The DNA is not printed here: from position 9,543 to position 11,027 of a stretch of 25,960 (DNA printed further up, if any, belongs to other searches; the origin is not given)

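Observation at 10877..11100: Integrase and lysis module converge on a repeat-flanked attP-like site with a tRNA-3'-end-like core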

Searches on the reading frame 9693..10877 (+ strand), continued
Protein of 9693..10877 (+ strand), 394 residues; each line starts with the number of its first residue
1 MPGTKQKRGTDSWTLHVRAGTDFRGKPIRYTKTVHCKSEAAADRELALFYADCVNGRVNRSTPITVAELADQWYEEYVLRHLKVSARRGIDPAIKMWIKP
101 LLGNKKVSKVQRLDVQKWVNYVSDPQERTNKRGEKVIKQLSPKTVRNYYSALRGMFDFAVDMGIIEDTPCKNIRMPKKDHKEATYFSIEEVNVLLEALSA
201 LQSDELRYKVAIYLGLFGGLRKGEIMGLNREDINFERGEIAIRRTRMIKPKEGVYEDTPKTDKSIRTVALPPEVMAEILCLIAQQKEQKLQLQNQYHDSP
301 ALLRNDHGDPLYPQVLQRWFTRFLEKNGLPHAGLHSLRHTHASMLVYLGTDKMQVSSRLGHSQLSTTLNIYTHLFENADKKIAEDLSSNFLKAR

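Call 65: fold_search(model_id=the predicted structure, library=pdb)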
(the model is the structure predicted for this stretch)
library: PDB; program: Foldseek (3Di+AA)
matches with E <= 10: 394; with E <= 0.001: 83
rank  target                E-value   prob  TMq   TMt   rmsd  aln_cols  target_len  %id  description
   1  6en2_A                2.5e-16  1.00  0.64  0.79   3.9       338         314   20  Structure of the Tn1549 transposon Integrase (aa 82-397, R225K) in complex with a circular intermediate DNA (CI6b-DNA) (released 2018-04-04)
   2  6emy_A                2.8e-16  1.00  0.65  0.80   3.7       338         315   21  Structure of the Tn1549 transposon Integrase (aa 82-397, Y379F) in complex with transposon right end DNA (released 2018-04-04)
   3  6emz_A                4.2e-16  1.00  0.64  0.78   4.0       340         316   21  Structure of the Tn1549 transposon Integrase (aa 82-397, R225K) in complex with circular intermediate DNA (CI5-DNA) (released 2018-04-04)
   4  6emy_B                1.8e-15  1.00  0.63  0.77   4.2       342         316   22  Structure of the Tn1549 transposon Integrase (aa 82-397, Y379F) in complex with transposon right end DNA (released 2018-04-04)
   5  6en0_A                3.1e-14  1.00  0.60  0.76   4.5       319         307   22  Structure of the Tn1549 transposon Integrase (aa 82-397) in complex with circular intermediate DNA (CI5-DNA) (released 2018-04-04)
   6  6en0_B                3.6e-14  1.00  0.63  0.79   3.9       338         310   20  Structure of the Tn1549 transposon Integrase (aa 82-397) in complex with circular intermediate DNA (CI5-DNA) (released 2018-04-04)
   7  5hxy_A                6.9e-13  1.00  0.40  0.56  16.3       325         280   19  Crystal structure of XerA recombinase (released 2017-02-01)
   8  5hxy_D                8.1e-13  1.00  0.41  0.58  16.8       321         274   18  Crystal structure of XerA recombinase (released 2017-02-01)
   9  3nkh_A                1.6e-12  1.00  0.46  0.77   3.3       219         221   23  Crystal Structure of Integrase from MRSA strain Staphylococcus aureus (released 2010-08-18)
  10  3nkh_B                1.7e-12  1.00  0.45  0.75   3.5       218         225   24  Crystal Structure of Integrase from MRSA strain Staphylococcus aureus (released 2010-08-18)
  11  5hxy_C                3.6e-12  1.00  0.40  0.55  16.4       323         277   20  Crystal structure of XerA recombinase (released 2017-02-01)
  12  2a3v_A                5.4e-12  1.00  0.54  0.67   6.1       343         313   19  Structural basis for broad DNA-specificity in integron recombination (released 2006-05-02)
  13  5hxy_B                6.7e-12  1.00  0.39  0.55  16.2       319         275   19  Crystal structure of XerA recombinase (released 2017-02-01)
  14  2a3v_C                1.4e-11  1.00  0.54  0.66   6.1       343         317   19  Structural basis for broad DNA-specificity in integron recombination (released 2006-05-02)
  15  1z1b_A                1.6e-11  1.00  0.52  0.58  12.8       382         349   15  Crystal structure of a lambda integrase dimer bound to a COC' core site (released 2005-06-28)
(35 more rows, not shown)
